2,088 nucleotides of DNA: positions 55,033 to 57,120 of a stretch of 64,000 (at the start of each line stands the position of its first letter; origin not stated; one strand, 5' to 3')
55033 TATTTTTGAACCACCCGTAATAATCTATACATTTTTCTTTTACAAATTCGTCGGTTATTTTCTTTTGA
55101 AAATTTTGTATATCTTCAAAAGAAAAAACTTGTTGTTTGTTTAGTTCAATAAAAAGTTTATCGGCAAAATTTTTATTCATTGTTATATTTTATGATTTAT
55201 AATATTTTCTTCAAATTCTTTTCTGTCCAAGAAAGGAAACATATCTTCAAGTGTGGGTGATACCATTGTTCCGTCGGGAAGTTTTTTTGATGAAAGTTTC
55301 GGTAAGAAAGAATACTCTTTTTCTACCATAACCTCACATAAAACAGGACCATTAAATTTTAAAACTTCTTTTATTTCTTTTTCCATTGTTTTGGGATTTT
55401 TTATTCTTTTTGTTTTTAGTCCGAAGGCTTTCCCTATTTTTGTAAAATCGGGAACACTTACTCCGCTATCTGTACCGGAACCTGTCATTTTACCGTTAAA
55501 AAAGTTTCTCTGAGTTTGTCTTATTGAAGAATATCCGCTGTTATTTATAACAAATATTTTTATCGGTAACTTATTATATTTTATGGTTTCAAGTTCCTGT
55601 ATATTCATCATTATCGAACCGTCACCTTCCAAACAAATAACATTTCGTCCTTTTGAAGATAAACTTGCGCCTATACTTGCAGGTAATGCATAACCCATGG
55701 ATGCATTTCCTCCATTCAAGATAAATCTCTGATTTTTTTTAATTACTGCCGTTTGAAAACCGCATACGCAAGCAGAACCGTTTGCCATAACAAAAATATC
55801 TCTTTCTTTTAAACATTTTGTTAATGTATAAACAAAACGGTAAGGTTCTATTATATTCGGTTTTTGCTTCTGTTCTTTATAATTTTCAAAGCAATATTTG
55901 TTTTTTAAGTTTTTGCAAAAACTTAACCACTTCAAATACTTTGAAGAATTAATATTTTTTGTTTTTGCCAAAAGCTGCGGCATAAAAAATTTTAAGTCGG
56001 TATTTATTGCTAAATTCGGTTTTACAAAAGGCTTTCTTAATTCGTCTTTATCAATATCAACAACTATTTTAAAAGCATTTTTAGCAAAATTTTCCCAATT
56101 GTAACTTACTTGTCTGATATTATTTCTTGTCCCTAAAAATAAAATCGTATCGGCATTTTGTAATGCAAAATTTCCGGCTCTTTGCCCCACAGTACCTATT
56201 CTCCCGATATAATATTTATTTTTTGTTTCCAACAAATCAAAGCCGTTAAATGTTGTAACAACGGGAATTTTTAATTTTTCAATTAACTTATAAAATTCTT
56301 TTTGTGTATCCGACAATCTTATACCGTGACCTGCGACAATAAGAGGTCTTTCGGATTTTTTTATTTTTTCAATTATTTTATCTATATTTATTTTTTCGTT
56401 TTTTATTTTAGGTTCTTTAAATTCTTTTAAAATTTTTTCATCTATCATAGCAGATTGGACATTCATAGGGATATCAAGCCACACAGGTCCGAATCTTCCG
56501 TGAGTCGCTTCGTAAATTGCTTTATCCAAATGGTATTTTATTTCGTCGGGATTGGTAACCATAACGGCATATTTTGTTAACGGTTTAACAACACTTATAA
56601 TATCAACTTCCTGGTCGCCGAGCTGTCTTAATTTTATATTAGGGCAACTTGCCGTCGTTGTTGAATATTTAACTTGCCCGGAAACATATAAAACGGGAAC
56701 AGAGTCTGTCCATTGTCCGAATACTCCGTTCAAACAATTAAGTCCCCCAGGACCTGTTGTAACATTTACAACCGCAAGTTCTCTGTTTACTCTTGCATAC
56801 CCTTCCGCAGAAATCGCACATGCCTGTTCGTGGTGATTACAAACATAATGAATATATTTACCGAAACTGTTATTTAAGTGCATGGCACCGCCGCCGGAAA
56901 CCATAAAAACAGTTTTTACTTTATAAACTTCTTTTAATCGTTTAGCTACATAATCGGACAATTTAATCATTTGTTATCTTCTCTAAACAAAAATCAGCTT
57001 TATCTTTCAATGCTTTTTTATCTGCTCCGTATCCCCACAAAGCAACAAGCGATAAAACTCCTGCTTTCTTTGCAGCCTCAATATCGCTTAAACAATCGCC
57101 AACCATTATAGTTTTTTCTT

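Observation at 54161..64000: CDP-3,6-dideoxyhexose genes combine with an ALS/YerE-like ThDP enzyme, an aldolase-like protein, a HAD phosphatase and an FkbM methyltransferase: a candidate branched-chain (yersiniose-like) sugar pathway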

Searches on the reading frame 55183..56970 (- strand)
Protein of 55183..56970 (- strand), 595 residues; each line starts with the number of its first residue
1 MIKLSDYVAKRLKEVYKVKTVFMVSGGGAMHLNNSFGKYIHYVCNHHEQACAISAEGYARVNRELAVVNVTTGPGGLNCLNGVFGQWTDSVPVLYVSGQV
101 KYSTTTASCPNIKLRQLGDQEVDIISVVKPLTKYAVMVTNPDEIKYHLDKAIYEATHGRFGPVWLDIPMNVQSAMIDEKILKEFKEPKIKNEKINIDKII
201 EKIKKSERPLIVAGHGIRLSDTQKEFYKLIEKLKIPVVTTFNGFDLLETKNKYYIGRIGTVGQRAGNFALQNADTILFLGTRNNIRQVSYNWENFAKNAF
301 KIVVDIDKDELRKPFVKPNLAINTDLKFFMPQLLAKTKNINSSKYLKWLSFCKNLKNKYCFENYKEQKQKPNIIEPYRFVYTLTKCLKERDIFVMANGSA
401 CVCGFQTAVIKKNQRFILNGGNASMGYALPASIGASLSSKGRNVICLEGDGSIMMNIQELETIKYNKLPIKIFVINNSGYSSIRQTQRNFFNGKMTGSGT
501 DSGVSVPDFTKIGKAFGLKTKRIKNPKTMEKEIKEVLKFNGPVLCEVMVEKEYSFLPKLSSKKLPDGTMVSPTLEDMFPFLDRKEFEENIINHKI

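Call 4: search_protein_families(library=pfam, proteins=[window:55183-56970:-], max_evalue=0.01)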
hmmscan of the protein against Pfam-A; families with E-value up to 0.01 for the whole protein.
window:55183-56970:- (595 aa): 4 families
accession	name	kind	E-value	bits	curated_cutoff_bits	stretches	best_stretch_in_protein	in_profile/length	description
PF02775.26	TPP_enzyme_C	-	9.1e-38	129.9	21.9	1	398-547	3-151/151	Thiamine pyrophosphate enzyme, C-terminal TPP binding domain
PF00205.28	TPP_enzyme_M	-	2.5e-32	111.9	30.4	1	196-333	1-137/137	Thiamine pyrophosphate enzyme, central domain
PF02776.23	TPP_enzyme_N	-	3.2e-28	98.3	26.8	1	3-116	2-107/119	Thiamine pyrophosphate enzyme, N-terminal TPP binding domain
PF02552.22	CO_dh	-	0.0011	19.3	21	1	184-280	13-113/168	CO dehydrogenase beta subunit/acetyl-CoA synthase epsilon subunit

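Call 5: search_protein_families(library=ncbifam, proteins=[window:55183-56970:-], max_evalue=0.01)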
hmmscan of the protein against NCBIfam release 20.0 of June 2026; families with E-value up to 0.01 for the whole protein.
window:55183-56970:- (595 aa): 55 families (the best 25 are shown)
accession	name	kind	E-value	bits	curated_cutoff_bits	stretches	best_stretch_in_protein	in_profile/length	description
TIGR00118.1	acolac_lg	equivalog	1.1e-104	351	538.35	1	15-559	13-544/557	biosynthetic-type acetolactate synthase large subunit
NF006524.0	PRK08978.1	equivalog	1.4e-99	333.8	738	1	8-557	7-532/548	acetolactate synthase 2 catalytic subunit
NF004919.0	PRK06276.1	equivalog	5.9e-92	308.8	866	1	12-553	11-542/582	acetolactate synthase large subunit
NF004710.0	PRK06048.1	equivalog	2.2e-91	307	976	1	16-558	21-546/561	acetolactate synthase large subunit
NF006319.0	PRK08527.1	equivalog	1.3e-90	304.5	905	1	6-560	8-549/565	acetolactate synthase large subunit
NF005584.0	PRK07282.1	equivalog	7.7e-90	302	970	1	5-563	13-554/566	acetolactate synthase large subunit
NF006016.1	PRK08155.1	equivalog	1.6e-87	294.2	870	1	11-557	11-540/554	acetolactate synthase large subunit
NF005228.0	PRK06725.1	equivalog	2.9e-87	293.2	991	1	7-562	21-558/571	acetolactate synthase large subunit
NF005824.0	PRK07710.1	equivalog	4.2e-85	286.2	976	1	16-560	30-559/573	acetolactate synthase large subunit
NF005651.0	PRK07418.1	subfamily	1.2e-82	278.1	942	1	30-561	52-571/617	acetolactate synthase large subunit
NF005860.0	PRK07789.1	equivalog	3.2e-82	276.8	881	1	10-569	42-598/615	acetolactate synthase large subunit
NF005058.0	PRK06466.1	equivalog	3.1e-81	273.6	951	1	8-555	10-553/574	acetolactate synthase 3 large subunit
NF006581.0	PRK09107.1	equivalog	6.2e-80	269.2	974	1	16-564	24-568/595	acetolactate synthase 3 large subunit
NF006122.0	PRK08266.1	subfamily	4.6e-75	253.1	571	1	17-552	18-527/543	hypothetical protein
NF005039.0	PRK06456.1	equivalog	5.3e-75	253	868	1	17-560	16-555/572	acetolactate synthase large subunit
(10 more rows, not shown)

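Call 13: find_homologous_proteins(query=window:55183-56970:-, max_evalue=1e-20)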
Query window:55183-56970:- (595 aa): 8000 proteins with E <= 1e-20 among 8000 candidates; the best 120 are listed.
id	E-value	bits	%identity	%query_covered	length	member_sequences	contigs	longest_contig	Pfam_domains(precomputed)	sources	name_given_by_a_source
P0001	0.0e+0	1354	100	100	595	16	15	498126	PF02775.27,PF02776.24,PF00205.29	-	-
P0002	0.0e+0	1195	87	99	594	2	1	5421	PF02775.27,PF02776.24,PF00205.29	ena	-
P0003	0.0e+0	1187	86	100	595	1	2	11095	PF02775.27,PF02776.24,PF00205.29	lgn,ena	-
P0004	0.0e+0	1175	87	99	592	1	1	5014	PF02775.27,PF02776.24,PF00205.29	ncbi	-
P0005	0.0e+0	1172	86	99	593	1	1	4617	PF02775.27,PF02776.24,PF00205.29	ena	-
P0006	0.0e+0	1171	86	99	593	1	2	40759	PF02775.27,PF02776.24,PF00205.29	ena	-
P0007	0.0e+0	1164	86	99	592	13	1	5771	PF02775.27,PF02776.24,PF00205.29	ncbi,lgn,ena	-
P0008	0.0e+0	1157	85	99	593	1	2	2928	PF02775.27,PF02776.24,PF00205.29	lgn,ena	-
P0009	0.0e+0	1150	84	99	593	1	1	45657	PF02775.27,PF02776.24,PF00205.29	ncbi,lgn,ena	-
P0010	0.0e+0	1146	84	98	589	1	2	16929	PF02775.27,PF02776.24,PF00205.29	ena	-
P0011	0.0e+0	1143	84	99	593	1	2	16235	PF02775.27,PF02776.24,PF00205.29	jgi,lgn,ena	-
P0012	0.0e+0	1140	84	99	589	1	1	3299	PF02775.27,PF02776.24,PF00205.29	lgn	-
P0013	0.0e+0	1123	83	99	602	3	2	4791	PF02775.27,PF02776.24,PF00205.29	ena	-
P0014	0.0e+0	1101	81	99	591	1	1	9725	PF02775.27,PF02776.24,PF00205.29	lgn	-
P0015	0.0e+0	1036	77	99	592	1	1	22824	PF02775.27,PF02776.24,PF00205.29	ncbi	-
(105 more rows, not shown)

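Call 14: search_solved_structures(query=window:55183-56970:-, max_evalue=1e-30)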
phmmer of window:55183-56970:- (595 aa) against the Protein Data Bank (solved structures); distinct sequences matched with E-value up to 1e-30: 43.
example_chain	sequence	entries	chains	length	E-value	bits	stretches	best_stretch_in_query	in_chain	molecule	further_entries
8rph_A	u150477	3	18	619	5.3e-112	378.5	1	2-591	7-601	Thiamine pyrophosphate-binding protein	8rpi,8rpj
5ahk_A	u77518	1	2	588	1.6e-72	248.1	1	2-560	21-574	ACETOLACTATE SYNTHASE II, LARGE SUBUNIT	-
6lpi_A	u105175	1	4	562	4.1e-62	213.8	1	16-558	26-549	Acetolactate synthase isozyme 1 large subunit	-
8x3x_A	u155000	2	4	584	1e-55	192.6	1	12-551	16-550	BbmA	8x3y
8xod_A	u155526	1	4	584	1.1e-55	192.6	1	12-551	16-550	BbmA-G484F complex with CBOA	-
6dek_A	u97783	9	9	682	1.8e-55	191.9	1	16-566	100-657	Acetolactate synthase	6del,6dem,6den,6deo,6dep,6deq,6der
3e9y_A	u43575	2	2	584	1.6e-54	188.7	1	14-561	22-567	Acetolactate synthase, chloroplastic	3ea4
1jsc_A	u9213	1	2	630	1.9e-54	188.4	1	17-561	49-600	ACETOHYDROXY-ACID SYNTHASE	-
6u9d_A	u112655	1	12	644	2.1e-54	188.3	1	17-561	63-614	Acetolactate synthase catalytic subunit, mitochondrial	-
1n0h_A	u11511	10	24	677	2.5e-54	188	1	17-561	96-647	Acetolactate synthase | Acetolactate synthase, mitochondrial | Acetolactate synthase catalytic subunit, mitochondrial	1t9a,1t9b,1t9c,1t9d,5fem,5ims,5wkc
7u25_A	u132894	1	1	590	4.2e-54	187.3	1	14-561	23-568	Acetolactate synthase, chloroplastic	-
7stq_A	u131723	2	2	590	4.3e-54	187.3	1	14-561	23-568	Acetolactate synthase, chloroplastic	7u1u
7tzz_A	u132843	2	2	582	5.7e-54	186.8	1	14-561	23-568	Acetolactate synthase, chloroplastic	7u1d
6u9h_A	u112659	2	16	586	5.8e-54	186.8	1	14-561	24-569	Acetolactate synthase, chloroplastic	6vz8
1ybh_A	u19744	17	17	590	5.8e-54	186.8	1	14-561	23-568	Acetolactate synthase, chloroplast | Acetolactate synthase | Acetolactate synthase, chloroplastic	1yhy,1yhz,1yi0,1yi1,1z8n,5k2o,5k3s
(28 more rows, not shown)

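Call 21: find_related_loci(query=window:55183-56970:-, collection=genome_contigs, flank=10000)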
Query window:55183-56970:- (595 aa) in genome_contigs; peptide patterns used: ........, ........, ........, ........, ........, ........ (x = any residue, [..] = any of these).
599 stretches matched a pattern (row limit reached: there are more); 222 encode a relative of the query (tblastn E <= 1e-3); the best 80 are kept; 80 distinct loci.
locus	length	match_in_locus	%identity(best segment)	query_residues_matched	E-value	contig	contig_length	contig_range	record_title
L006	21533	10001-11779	93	1-593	0e+0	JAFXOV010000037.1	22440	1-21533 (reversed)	MAG: Elusimicrobia bacterium isolate RGIG6610 Sheep_Rumen-1__c816801, whole genome shotgun sequence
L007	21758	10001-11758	92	1-586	0e+0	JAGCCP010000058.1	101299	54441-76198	MAG: Candidatus Ruminimicrobiellum bubulum isolate RGIG9669 Yak_Omasum-2__c967151, whole genome shotgun sequence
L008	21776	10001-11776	86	1-592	0e+0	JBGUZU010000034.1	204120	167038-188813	MAG: Endomicrobiaceae bacterium isolate ruminal_MAG_447 ruminal_MAG_447_contig_0035, whole genome shotgun sequence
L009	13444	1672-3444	84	1-591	0e+0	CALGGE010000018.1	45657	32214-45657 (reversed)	MAG TPA_asm: uncultured Elusimicrobia bacterium isolate ERR1278072_bin.71_CONCOCT_v1.1_MAG genome assembly, contig: ERZ8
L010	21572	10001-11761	75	2-591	0e+0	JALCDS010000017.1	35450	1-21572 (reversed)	MAG: Clostridiaceae bacterium isolate UW_TS_GAST1_1 Ga0455801_000254, whole genome shotgun sequence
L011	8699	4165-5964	73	1-590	0e+0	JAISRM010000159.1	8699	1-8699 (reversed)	MAG: Endomicrobium sp. isolate Kf353_bin60 k119_4681551, whole genome shotgun sequence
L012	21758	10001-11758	71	2-591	0e+0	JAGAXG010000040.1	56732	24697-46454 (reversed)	Bacterium isolate RGIG8857 Water_deer_Omasum-2__c329704, whole genome shotgun sequence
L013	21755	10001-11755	72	2-590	0e+0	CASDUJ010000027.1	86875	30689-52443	uncultured bacterium isolate CO.O38.metabat-bins.471 genome assembly, contig: CO.O38.metabat-bins.471.fa_k141_6586841, w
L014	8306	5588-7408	70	1-591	0e+0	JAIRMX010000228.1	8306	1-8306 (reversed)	MAG: Elusimicrobiota bacterium isolate Cd354_bin122 k119_242690, whole genome shotgun sequence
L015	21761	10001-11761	69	2-591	0e+0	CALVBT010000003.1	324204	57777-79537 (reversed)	MAG: Candidatus Gastranaerophilales bacterium isolate BRZ_PB__bin5 genome assembly, contig: BRZ_PB__NODE_14_length_32420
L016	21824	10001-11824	69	2-591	0e+0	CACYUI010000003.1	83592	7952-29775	uncultured bacterium isolate RUG12284 genome assembly, contig: RUG12284_asm_3, whole genome shotgun sequence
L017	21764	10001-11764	70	1-591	0e+0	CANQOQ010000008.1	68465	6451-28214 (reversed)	MAG: Candidatus Gastranaerophilales bacterium isolate Lapin-032__bin70 genome assembly, contig: Lapin-032__NODE_691_leng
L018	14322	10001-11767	70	2-592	0e+0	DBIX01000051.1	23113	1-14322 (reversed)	MAG TPA_asm: Cyanobacteria bacterium UBA791 UBA791_contig_3240, whole genome shotgun sequence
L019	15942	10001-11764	69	1-590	0e+0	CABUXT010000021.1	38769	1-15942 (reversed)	MAG TPA_asm: uncultured cyanobacterium isolate MGYG-HGUT-04473 genome assembly, contig: GUT_GENOME276506_21, whole genom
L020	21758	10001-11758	71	2-591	0e+0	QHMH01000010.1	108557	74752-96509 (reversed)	MAG: Candidatus Melainabacteria bacterium isolate js4906-27-3_S30_32_34 js4906-27-3_S30_scaffold_69, whole genome shotgu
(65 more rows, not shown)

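Call 33: search_solved_structures(query=window:55183-56970:-, max_evalue=1e-60, show_alignments=3)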
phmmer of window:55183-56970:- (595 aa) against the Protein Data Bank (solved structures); distinct sequences matched with E-value up to 1e-60: 3.
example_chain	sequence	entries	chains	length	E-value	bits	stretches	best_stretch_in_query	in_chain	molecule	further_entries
8rph_A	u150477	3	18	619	5.3e-112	378.5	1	2-591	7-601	Thiamine pyrophosphate-binding protein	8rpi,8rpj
5ahk_A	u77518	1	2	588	1.6e-72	248.1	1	2-560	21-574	ACETOLACTATE SYNTHASE II, LARGE SUBUNIT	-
6lpi_A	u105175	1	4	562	4.1e-62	213.8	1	16-558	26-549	Acetolactate synthase isozyme 1 large subunit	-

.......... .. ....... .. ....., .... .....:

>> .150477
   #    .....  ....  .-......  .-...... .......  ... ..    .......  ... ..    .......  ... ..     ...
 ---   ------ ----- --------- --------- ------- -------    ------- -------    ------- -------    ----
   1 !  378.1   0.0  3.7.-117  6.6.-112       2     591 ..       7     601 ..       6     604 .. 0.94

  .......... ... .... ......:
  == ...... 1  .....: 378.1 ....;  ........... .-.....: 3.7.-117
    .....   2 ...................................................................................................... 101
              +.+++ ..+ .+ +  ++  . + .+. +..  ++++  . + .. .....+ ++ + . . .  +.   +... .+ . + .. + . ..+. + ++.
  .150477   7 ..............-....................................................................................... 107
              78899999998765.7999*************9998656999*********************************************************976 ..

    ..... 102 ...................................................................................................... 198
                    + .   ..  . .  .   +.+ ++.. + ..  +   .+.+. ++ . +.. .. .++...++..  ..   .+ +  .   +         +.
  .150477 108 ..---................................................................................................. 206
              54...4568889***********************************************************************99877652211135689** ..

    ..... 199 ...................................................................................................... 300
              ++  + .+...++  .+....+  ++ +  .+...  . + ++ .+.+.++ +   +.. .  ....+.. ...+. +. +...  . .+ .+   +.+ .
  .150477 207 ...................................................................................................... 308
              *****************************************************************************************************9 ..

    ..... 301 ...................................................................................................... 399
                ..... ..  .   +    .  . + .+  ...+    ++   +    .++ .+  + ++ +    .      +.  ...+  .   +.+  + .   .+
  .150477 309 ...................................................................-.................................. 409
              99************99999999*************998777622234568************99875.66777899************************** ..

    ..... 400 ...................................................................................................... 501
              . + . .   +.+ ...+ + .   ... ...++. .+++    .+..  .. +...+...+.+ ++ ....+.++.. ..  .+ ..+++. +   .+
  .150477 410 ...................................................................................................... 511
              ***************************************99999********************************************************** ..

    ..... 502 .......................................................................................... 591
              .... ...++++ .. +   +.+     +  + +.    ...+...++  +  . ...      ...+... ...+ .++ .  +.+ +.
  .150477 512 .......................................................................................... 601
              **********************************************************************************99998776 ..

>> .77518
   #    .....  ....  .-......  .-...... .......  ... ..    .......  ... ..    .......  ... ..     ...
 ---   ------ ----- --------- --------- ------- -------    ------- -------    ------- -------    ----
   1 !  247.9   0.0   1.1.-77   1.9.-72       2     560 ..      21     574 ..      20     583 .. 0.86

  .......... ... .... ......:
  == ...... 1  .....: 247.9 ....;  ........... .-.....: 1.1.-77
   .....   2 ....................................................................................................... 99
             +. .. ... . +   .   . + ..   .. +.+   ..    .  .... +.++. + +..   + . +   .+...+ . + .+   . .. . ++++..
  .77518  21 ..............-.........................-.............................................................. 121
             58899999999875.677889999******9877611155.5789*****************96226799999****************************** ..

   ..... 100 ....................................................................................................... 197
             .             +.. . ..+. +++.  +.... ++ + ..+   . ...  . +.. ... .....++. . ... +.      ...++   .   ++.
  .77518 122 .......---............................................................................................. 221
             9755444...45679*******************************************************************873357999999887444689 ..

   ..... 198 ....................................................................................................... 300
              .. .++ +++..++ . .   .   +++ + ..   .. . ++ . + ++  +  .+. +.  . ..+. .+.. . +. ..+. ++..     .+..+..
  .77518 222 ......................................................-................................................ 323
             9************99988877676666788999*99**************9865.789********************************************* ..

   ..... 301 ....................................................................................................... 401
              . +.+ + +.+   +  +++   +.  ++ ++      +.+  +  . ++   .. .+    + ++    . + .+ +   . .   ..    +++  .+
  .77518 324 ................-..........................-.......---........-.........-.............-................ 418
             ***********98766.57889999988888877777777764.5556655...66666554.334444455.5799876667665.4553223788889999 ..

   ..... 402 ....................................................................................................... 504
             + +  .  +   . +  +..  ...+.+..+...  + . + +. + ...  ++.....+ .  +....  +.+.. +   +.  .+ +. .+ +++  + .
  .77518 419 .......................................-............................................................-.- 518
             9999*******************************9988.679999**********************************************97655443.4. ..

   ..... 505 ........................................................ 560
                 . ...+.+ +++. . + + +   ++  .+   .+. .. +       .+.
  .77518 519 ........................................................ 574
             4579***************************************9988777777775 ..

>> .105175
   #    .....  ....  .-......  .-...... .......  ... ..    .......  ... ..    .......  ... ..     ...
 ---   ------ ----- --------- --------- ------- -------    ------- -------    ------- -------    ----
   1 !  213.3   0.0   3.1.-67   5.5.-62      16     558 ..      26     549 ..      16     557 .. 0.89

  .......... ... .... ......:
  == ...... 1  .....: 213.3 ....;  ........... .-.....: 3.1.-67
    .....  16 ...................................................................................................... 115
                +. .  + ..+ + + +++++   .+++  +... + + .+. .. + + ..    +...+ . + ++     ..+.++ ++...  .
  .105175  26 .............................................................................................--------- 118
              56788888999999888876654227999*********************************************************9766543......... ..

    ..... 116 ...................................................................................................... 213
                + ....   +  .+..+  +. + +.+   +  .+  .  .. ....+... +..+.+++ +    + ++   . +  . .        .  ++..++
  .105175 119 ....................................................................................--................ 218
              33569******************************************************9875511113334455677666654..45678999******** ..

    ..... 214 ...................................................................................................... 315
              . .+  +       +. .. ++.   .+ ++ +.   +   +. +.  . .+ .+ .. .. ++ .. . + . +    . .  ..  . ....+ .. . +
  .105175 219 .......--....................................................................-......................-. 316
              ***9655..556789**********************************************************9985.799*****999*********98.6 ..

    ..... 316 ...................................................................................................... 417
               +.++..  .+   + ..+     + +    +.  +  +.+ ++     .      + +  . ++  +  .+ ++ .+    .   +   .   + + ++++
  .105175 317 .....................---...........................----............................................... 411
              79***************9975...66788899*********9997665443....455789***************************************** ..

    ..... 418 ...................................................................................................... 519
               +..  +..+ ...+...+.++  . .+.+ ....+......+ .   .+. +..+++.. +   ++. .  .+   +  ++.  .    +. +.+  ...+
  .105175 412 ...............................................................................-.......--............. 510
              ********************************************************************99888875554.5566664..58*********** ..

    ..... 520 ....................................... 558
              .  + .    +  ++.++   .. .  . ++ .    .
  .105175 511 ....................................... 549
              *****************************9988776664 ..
